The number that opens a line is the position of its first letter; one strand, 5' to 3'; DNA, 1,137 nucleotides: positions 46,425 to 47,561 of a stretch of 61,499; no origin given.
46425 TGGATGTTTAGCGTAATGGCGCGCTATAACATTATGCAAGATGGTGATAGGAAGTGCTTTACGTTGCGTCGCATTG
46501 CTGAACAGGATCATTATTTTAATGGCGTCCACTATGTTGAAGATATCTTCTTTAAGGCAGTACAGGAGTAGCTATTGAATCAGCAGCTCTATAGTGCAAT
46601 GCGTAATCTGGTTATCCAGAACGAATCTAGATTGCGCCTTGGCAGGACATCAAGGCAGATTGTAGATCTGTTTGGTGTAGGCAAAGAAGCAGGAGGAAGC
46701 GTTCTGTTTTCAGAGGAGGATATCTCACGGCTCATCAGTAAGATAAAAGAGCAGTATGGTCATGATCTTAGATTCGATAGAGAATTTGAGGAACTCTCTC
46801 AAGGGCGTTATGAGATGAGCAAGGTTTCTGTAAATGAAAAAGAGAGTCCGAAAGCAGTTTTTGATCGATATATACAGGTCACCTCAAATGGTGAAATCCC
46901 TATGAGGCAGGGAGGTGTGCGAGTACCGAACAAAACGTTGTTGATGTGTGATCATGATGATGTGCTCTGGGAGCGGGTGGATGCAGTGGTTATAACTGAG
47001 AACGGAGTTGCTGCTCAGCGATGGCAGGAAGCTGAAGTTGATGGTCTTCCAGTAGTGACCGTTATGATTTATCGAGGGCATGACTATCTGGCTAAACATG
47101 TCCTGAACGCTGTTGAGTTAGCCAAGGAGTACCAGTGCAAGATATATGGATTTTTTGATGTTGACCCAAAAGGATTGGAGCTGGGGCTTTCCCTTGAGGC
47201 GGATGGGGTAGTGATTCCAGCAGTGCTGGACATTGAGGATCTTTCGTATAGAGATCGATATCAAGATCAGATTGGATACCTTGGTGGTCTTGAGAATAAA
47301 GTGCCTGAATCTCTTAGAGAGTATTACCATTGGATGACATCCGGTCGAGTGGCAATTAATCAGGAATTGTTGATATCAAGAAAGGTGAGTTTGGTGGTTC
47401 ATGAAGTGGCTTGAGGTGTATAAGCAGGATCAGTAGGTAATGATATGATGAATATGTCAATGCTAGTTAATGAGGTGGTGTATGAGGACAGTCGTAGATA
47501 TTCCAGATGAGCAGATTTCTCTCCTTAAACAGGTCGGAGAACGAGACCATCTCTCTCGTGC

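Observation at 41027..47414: Four-gene SMC-type operon (MukB/JetC-like ATPase, MukE/JetB-like, unknown 407-aa protein, compact Toprim protein) with permuted gene order: candidate divergent or undescribed Wadjet-like defence system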

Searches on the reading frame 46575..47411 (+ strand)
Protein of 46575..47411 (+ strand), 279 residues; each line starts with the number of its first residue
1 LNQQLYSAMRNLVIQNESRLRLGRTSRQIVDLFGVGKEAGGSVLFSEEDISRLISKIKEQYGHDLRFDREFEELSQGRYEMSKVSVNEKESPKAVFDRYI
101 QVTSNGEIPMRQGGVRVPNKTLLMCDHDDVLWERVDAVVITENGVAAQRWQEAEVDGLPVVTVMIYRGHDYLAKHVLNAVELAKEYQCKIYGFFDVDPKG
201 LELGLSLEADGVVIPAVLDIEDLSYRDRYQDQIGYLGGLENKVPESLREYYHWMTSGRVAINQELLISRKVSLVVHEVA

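Call 3: search_protein_families(library=pfam, proteins=[window:46575-47411:+], max_evalue=1)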
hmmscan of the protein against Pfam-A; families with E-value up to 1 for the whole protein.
window:46575-47411:+ (279 aa): 1 family
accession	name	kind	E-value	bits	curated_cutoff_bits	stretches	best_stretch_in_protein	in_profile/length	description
PF23947.1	DUF7281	-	4.5e-28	98.5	27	1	98-273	2-181/183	Domain of unknown function (DUF7281)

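Call 4: search_protein_families(library=padloc, proteins=[window:46575-47411:+], max_evalue=1)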
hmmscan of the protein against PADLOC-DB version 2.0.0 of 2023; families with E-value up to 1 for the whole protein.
window:46575-47411:+ (279 aa): 1 family
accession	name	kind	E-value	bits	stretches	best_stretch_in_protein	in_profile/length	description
PDLC01204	Cas8b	-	0.016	12.9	1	29-101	236-306/337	CAS-I-B; effector_LS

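Call 5: search_protein_families(library=ncbifam, proteins=[window:46575-47411:+], max_evalue=1)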
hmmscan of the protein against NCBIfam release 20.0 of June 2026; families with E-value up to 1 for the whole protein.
window:46575-47411:+ (279 aa): 0 families

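Call 9: search_solved_structures(query=window:46575-47411:+, max_evalue=10, show_alignments=2)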
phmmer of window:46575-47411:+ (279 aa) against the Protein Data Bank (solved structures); distinct sequences matched with E-value up to 10: 0.

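Call 11: find_homologous_proteins(query=window:46575-47411:+)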
Query window:46575-47411:+ (279 aa): 1 proteins with E <= 0.001 among 1073 candidates.
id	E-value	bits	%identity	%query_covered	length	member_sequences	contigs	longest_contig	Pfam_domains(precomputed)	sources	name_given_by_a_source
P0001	8.5e-181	617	100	100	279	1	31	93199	PF23947.2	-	-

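Call 14: find_encoding_contigs(protein=window:46575-47411:+, flank=10000, max_places=6)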
Protein window:46575-47411:+ (279 aa): 24 contigs read that carry it; 2 places shown.
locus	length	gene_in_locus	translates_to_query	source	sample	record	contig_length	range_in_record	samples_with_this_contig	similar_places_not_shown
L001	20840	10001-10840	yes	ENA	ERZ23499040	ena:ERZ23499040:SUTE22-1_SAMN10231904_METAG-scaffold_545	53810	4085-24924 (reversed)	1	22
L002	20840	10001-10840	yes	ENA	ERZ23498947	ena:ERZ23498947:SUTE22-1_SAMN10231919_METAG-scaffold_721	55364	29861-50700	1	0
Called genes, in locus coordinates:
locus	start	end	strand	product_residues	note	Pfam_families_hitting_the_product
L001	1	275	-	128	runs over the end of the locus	PF04430:DUF498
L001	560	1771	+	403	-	PF00155:Aminotran_1_2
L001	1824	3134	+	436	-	PF03447:NAD_binding_3, PF00742:Homoserine_dh, PF01842:ACT, PF13291:ACT_4 (faint), PF22629:ACT_AHAS_ss (weak)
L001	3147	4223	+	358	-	PF00291:PALP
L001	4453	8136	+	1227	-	PF12128:DUF3584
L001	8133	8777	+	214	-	PF21980:MksE (weak)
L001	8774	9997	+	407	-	-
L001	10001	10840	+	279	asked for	PF23947:DUF7281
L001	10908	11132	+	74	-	-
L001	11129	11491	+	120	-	PF01850:PIN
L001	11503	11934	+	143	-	-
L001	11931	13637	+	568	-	PF01368:DHH, PF02272:DHHA1, PF17768:RecJ_OB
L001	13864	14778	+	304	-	PF03462:PCRF, PF00472:RF-1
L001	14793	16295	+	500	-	PF01336:tRNA_anti-codon, PF00152:tRNA-synt_2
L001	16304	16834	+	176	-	PF02674:Colicin_V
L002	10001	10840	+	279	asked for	PF23947:DUF7281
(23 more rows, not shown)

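Call 16: search_dna_similar(query=window:46575-47411:+, collection=plasmids, mode=protein, max_evalue=0.001, max_rows=20)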
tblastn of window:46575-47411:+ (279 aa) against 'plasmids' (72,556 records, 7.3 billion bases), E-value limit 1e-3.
Records with a match: 5; places in all: 5; records where one place covers at least 80% of the query: 5.
Best place of each record, by identity: <60% 5.
By first word of the organism name: Acinetobacter 2; Marinobacter 1; Enterobacter 1; Vibrio 1.
By predicted mobility (MOB-suite, as given by PLSDB): conjugative 3; non-mobilizable 2.
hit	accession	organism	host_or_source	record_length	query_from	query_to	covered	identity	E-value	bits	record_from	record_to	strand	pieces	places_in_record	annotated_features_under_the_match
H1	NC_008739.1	Marinobacter nauticus VT8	-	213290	6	278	98%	24.5%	1e-12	75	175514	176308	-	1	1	hypothetical protein (x2)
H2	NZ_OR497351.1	Enterobacter hormaechei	-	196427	33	278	88%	26.5%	2e-10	68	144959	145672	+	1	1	hypothetical protein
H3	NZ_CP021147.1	Vibrio campbellii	Penaeus vannamei,Single cell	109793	33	278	88%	25.7%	2e-10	69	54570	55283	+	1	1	hypothetical protein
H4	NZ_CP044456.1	Acinetobacter indicus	pigeon,stool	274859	13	264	90%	24.5%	2e-7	59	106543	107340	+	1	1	DUF2399 domain-containing protein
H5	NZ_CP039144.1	Acinetobacter sp. 10FS3-1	pig,feces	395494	13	264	90%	24.5%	2e-7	59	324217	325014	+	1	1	DUF2399 domain-containing protein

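Call 18: get_annotated_region(hit=H1, flank=8000)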
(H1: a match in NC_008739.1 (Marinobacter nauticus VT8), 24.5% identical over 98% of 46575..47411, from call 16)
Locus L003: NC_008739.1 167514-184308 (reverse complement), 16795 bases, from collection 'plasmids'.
description: Marinobacter nauticus VT8 plasmid pMAQU02, complete sequence
organism: Marinobacter nauticus VT8 (NCBI taxid 351348)
taxonomy: Bacteria; Pseudomonadota; Gammaproteobacteria; Pseudomonadales; Marinobacteraceae; Marinobacter; Marinobacter nauticus; Marinobacter nauticus VT8
host: -; source: -; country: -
typing (MOB-suite, as given by PLSDB): conjugative; replicon rep_cluster_255; relaxase MOBH; mating-pair formation MPF_G
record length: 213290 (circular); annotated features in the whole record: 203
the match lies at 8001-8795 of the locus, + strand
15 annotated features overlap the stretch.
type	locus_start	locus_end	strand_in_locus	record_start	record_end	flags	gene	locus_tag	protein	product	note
CDS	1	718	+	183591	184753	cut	-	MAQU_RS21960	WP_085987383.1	IS3 family transposase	-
CDS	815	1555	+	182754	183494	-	-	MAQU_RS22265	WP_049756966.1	ASCH domain-containing protein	-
CDS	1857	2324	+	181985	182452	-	-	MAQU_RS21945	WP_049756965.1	RES family NAD+ phosphorylase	-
CDS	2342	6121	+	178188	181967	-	-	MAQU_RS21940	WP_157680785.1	ATP-binding protein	-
CDS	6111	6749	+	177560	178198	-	-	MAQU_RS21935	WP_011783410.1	hypothetical protein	-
CDS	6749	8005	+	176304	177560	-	-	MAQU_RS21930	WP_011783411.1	hypothetical protein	-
CDS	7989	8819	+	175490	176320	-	-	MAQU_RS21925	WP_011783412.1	hypothetical protein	-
CDS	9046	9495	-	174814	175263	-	-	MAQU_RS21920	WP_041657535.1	hypothetical protein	-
CDS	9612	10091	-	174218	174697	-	-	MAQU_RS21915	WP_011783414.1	hypothetical protein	-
CDS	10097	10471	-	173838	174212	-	-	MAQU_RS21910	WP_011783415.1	hypothetical protein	-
CDS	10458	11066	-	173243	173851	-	-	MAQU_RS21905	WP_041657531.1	hypothetical protein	-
CDS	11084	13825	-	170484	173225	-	-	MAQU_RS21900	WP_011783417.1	DEAD/DEAH box helicase family protein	-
CDS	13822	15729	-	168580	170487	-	-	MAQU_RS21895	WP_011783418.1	site-specific DNA-methyltransferase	GO:0006306 - DNA methylation [Evidence IEA]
CDS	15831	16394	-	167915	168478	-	-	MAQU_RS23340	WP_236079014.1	hypothetical protein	-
CDS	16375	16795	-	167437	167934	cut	iscB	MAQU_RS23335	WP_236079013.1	RNA-guided endonuclease IscB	-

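Call 19: get_annotated_region(hit=H2, flank=8000)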
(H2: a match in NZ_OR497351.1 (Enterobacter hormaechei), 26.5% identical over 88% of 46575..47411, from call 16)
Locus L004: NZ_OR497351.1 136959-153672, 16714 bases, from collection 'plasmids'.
description: Enterobacter hormaechei subsp. xiangfangensis strain 692 plasmid pVIM-Exn692, complete sequence
organism: Enterobacter hormaechei (NCBI taxid 1296536)
taxonomy: Bacteria; Pseudomonadota; Gammaproteobacteria; Enterobacterales; Enterobacteriaceae; Enterobacter; Enterobacter hormaechei
host: -; source: -; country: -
typing (MOB-suite, as given by PLSDB): conjugative; replicon IncC,rep_cluster_1254; relaxase MOBH,MOBH; mating-pair formation MPF_F
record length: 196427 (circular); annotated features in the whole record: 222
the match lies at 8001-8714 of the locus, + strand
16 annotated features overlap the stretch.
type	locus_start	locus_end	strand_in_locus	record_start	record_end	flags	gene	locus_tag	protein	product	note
CDS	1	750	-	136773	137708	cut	-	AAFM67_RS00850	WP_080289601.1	WYL domain-containing protein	-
CDS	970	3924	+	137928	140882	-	-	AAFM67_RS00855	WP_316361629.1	ATP-binding protein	-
CDS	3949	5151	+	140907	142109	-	-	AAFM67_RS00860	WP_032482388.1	IS256-like element ISSod4 family transposase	GO:0006313 - DNA transposition [Evidence IEA]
CDS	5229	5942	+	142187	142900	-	-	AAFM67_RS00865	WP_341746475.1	ATP-binding protein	-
CDS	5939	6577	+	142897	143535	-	-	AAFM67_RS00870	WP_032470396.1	hypothetical protein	-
CDS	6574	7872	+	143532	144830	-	-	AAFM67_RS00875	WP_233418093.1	hypothetical protein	-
CDS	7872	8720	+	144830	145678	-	-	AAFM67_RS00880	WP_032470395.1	hypothetical protein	-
CDS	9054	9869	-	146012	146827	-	-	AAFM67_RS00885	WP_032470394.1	ImmA/IrrE family metallo-endopeptidase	-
CDS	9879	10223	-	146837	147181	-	-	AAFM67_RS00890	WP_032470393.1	helix-turn-helix transcriptional regulator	-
CDS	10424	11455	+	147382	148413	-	-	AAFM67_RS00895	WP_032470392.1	nucleotidyltransferase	-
CDS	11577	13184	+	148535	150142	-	-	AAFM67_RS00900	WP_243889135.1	ThiF family adenylyltransferase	-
CDS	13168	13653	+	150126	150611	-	-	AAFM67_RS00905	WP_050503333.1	Mov34/MPN/PAD-1 family protein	-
CDS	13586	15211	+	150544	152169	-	-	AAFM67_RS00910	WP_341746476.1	SAVED domain-containing protein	-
CDS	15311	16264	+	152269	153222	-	-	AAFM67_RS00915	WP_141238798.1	hypothetical protein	-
CDS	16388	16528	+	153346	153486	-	-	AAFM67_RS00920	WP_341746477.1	hypothetical protein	-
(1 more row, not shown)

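Call 20: get_annotated_region(hit=H4, flank=8000)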
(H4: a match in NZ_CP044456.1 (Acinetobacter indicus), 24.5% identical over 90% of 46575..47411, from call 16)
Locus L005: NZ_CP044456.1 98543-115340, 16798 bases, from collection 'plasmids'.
description: Acinetobacter indicus strain B18 plasmid pB18-1, complete sequence
organism: Acinetobacter indicus (NCBI taxid 756892)
taxonomy: Bacteria; Pseudomonadota; Gammaproteobacteria; Moraxellales; Moraxellaceae; Acinetobacter; Acinetobacter indicus
host: -; source: pigeon,stool; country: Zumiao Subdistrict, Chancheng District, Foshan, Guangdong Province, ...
typing (MOB-suite, as given by PLSDB): non-mobilizable
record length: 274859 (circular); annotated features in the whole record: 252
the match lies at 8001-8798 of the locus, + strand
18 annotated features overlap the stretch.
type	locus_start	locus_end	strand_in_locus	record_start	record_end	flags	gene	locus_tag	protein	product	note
CDS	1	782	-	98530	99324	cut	-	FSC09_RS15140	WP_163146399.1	hypothetical protein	-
CDS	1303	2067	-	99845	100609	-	-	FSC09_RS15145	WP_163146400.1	TraX family protein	-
CDS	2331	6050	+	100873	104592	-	-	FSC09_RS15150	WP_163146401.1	ATP-binding protein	-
CDS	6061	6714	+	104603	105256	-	-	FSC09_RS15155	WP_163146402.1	hypothetical protein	-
CDS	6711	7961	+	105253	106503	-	-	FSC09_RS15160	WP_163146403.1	hypothetical protein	-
CDS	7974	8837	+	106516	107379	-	-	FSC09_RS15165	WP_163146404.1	DUF2399 domain-containing protein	-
CDS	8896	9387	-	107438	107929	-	-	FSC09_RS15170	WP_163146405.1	hypothetical protein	-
CDS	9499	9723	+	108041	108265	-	-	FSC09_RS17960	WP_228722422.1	antitoxin HicB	-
CDS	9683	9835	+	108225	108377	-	-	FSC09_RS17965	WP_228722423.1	toxin-antitoxin system HicB family antitoxin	-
CDS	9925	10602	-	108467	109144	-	-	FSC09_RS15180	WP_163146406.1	glutathione binding-like protein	-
CDS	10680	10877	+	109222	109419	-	-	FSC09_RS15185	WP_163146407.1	hypothetical protein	-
CDS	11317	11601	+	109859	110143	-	-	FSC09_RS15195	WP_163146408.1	hypothetical protein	-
CDS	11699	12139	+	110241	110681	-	-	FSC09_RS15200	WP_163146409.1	hypothetical protein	-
CDS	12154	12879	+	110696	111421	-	-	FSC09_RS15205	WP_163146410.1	hypothetical protein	-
CDS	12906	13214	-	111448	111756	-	-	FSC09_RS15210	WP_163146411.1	hypothetical protein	-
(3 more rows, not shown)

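Call 27: get_annotated_region(hit=H3, flank=8000)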
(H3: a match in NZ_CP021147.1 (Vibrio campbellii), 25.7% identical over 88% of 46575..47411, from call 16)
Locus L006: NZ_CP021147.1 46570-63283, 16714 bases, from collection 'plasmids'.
description: Vibrio campbellii strain LA16-V1 plasmid pLA16-1, complete sequence
organism: Vibrio campbellii (NCBI taxid 680)
taxonomy: Bacteria; Pseudomonadota; Gammaproteobacteria; Vibrionales; Vibrionaceae; Vibrio; Vibrio campbellii
host: -; source: Penaeus vannamei,Single cell; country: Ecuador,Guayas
typing (MOB-suite, as given by PLSDB): conjugative; relaxase MOBH; mating-pair formation MPF_F
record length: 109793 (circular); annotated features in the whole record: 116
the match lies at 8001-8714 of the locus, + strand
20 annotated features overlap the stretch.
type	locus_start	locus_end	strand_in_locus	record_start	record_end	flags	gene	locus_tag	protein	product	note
CDS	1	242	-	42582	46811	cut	-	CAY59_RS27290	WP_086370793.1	LysM peptidoglycan-binding domain-containing protein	-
CDS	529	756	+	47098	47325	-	-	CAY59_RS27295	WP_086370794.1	hypothetical protein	-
CDS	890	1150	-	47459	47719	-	-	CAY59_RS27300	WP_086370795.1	hypothetical protein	-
CDS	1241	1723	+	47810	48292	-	-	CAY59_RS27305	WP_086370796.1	hypothetical protein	-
CDS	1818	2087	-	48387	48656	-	-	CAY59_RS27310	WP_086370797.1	hypothetical protein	-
CDS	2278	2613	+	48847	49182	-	-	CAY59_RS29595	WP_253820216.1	ATP-binding protein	-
CDS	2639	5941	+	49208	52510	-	-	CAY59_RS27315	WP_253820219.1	ATP-binding protein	-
CDS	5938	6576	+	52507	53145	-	-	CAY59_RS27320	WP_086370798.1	hypothetical protein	-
CDS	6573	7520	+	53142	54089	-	-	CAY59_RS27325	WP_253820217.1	hypothetical protein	-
CDS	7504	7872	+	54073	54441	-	-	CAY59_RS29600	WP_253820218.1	hypothetical protein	-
CDS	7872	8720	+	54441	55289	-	-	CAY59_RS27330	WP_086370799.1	hypothetical protein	-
CDS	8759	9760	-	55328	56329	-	yejK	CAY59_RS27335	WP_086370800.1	nucleoid-associated protein YejK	-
CDS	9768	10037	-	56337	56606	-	-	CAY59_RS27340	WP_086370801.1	hypothetical protein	-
CDS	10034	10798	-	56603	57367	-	-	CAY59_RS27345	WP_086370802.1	hypothetical protein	-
CDS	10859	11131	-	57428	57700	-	-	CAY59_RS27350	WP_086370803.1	hypothetical protein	-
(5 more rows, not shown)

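Call 42: search_solved_structures(query=A1, max_evalue=10, show_alignments=3)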
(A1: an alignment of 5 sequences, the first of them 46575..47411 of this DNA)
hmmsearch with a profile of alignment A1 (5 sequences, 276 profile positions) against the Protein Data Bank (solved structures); distinct sequences matched with E-value up to 10: 61 (the best 60 are shown).
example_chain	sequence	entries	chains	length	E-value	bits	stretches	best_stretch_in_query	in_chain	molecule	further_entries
7qql_C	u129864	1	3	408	0.014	18.1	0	146-246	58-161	Gamma-2-syntrophin,Annexin A2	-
7pc5_A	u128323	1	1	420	0.027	17.2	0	45-79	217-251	PDZ domain-containing protein 7,Annexin A2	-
5lpx_A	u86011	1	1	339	0.027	17.2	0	45-79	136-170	Annexin A2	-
7pc7_A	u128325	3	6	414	0.027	17.2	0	45-79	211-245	Gamma-1-syntrophin,Annexin A2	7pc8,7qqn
1xjl_A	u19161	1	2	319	0.032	16.9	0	45-79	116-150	Annexin A2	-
1w7b_A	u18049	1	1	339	0.036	16.7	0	45-79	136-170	ANNEXIN A2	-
5lpu_A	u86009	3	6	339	0.036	16.7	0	45-79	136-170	Annexin A2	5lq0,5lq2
7pcb_A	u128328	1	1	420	0.05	16.3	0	45-79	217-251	Sorting nexin-27,Annexin A2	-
8ael_A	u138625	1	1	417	0.056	16.1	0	45-79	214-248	Synaptojanin-2-binding protein,Annexin A2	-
7p73_A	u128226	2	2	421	0.058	16.1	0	45-79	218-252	Synaptojanin-2-binding protein,Annexin A2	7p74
7p70_A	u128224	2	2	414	0.058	16.1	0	45-79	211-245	Beta-1-syntrophin,Annexin A2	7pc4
7qqm_A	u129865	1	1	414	0.058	16.1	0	45-79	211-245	Leucine-rich repeat-containing protein 7,Annexin A2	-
7r2m_D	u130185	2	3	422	0.058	16.1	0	45-79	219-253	Synaptojanin-2-binding protein,Annexin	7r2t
4x9p_A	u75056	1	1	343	0.067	15.9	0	45-79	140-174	Annexin A2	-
7pc9_B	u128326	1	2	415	0.067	15.9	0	45-79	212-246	Synaptojanin-2-binding protein,Annexin A2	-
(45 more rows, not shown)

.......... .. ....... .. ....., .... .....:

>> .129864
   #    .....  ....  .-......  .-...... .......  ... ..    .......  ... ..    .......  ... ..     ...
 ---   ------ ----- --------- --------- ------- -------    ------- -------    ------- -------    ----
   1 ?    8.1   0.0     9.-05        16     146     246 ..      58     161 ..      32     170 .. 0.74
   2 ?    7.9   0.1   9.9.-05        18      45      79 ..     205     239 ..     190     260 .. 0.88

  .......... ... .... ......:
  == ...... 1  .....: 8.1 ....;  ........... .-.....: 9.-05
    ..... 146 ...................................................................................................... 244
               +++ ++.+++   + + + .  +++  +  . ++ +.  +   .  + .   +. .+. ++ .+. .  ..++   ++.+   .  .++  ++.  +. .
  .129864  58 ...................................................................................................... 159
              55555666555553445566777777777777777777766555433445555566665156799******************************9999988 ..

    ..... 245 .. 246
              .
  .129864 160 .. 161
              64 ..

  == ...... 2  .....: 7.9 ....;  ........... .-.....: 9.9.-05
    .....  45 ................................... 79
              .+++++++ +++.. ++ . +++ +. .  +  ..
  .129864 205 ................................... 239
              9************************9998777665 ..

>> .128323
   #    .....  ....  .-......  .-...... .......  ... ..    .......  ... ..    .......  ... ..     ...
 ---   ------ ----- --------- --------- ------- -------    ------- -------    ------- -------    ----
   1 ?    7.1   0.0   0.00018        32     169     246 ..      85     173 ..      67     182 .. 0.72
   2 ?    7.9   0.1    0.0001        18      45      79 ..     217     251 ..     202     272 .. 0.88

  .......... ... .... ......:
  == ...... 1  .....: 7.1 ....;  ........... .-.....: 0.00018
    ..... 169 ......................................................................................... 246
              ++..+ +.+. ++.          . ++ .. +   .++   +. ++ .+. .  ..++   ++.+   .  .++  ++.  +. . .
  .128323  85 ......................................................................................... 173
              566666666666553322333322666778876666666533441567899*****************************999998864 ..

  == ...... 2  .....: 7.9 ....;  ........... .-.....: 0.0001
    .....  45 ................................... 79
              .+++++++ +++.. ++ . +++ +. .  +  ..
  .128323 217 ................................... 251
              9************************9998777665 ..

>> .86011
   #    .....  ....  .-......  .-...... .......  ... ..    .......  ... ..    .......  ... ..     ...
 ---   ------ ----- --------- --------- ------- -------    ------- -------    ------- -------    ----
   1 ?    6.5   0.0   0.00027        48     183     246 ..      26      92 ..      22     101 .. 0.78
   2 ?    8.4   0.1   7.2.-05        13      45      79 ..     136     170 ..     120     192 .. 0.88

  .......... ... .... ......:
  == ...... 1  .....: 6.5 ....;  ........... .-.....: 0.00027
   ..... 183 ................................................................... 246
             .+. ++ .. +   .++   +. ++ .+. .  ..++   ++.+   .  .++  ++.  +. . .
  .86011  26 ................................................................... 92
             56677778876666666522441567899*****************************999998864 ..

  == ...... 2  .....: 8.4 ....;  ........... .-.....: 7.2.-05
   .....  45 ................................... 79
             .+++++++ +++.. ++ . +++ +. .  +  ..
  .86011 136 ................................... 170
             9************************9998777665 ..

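Call 46: search_protein_families(library=pfam, proteins=[L003:6111-6746:+, L004:5939-6574:+, L005:6061-6711:+, L003:7989-8816:+, L004:7872-8717:+, L005:7974-8834:+], max_evalue=1)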
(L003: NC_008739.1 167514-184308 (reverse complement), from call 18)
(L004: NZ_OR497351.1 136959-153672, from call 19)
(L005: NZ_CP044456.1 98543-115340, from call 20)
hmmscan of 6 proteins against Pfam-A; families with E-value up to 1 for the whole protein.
L003:6111-6746:+ (212 aa): 2 families
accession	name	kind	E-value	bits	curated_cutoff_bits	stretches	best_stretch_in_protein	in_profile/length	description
PF21980.2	MksE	-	1e-12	49.2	27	1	5-172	1-145/163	Condensin complex protein MksE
PF04288.19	MukE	-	0.053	12.8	25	1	3-58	10-62/229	MukE-like family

L004:5939-6574:+ (212 aa): 2 families
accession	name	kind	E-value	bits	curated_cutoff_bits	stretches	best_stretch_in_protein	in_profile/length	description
PF21980.2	MksE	-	0.00012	22.9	27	1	6-174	5-150/163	Condensin complex protein MksE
PF01340.26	MetJ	-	0.17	12.4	25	1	26-59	32-65/97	Met Apo-repressor, MetJ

L005:6061-6711:+ (217 aa): 2 families
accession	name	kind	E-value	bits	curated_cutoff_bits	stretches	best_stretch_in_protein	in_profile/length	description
PF13012.11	MitMem_reg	-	0.011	16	26.6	0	120-166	4-49/113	Maintenance of mitochondrial structure and function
PF14080.11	DUF4261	-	0.18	12.3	27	1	151-196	22-66/77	Domain of unknown function (DUF4261)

L003:7989-8816:+ (276 aa): 2 families
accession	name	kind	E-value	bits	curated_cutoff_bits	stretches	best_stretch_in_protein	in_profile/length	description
PF23947.1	DUF7281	-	7.2e-44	150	27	1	93-271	2-181/183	Domain of unknown function (DUF7281)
PF09664.16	DUF2399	-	0.068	13.4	23.4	1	134-265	19-145/152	Protein of unknown function C-terminus (DUF2399)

L004:7872-8717:+ (282 aa): 3 families
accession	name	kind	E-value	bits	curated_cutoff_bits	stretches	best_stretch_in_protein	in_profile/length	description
PF23947.1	DUF7281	-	7.1e-24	84.8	27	1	117-277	15-182/183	Domain of unknown function (DUF7281)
PF09983.15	JetD_C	-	0.0072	16.1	22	1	128-206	24-98/179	Wadjet protein JetD, C-terminal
PF04085.20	MreC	-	0.087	13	28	1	10-53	76-119/147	Rod shape-determining protein MreC, barrel core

L005:7974-8834:+ (287 aa): 4 families
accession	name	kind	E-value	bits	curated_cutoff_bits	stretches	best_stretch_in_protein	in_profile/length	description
PF23947.1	DUF7281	-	7.8e-31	107.5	27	1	101-277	6-174/183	Domain of unknown function (DUF7281)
PF09664.16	DUF2399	-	3.5e-06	27.3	23.4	1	134-270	17-144/152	Protein of unknown function C-terminus (DUF2399)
PF09983.15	JetD_C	-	0.00046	20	22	1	124-233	28-122/179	Wadjet protein JetD, C-terminal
PF18077.6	DUF5595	-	0.13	12.8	29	0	249-282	33-65/73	Domain of unknown function (DUF5595)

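Call 47: search_protein_families(library=pfam, proteins=[L003:6749-8002:+, L004:6574-7869:+, L005:6711-7958:+], max_evalue=5)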
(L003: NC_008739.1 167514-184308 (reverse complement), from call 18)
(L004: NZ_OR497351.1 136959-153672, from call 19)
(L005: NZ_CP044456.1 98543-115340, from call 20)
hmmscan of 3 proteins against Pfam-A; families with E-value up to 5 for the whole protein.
L003:6749-8002:+ (418 aa): 2 families
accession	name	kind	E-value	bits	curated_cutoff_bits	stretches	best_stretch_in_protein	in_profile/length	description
PF00161.24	RIP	-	0.12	12.4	21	1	45-97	129-175/197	Ribosome inactivating protein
PF14304.11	CSTF_C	-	0.37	10.9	24.3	1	373-387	17-31/41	Transcription termination and cleavage factor C-terminal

L004:6574-7869:+ (432 aa): 2 families
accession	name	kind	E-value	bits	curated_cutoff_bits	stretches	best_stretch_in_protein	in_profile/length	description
PF08771.16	FRB_dom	-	0.17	12.6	24.7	0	207-241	56-90/99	FKBP12-rapamycin binding domain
PF06419.17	COG6_N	-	0.6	10.7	27.4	1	182-239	42-98/114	Conserved oligomeric complex COG6, N-terminal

L005:6711-7958:+ (416 aa): 0 families
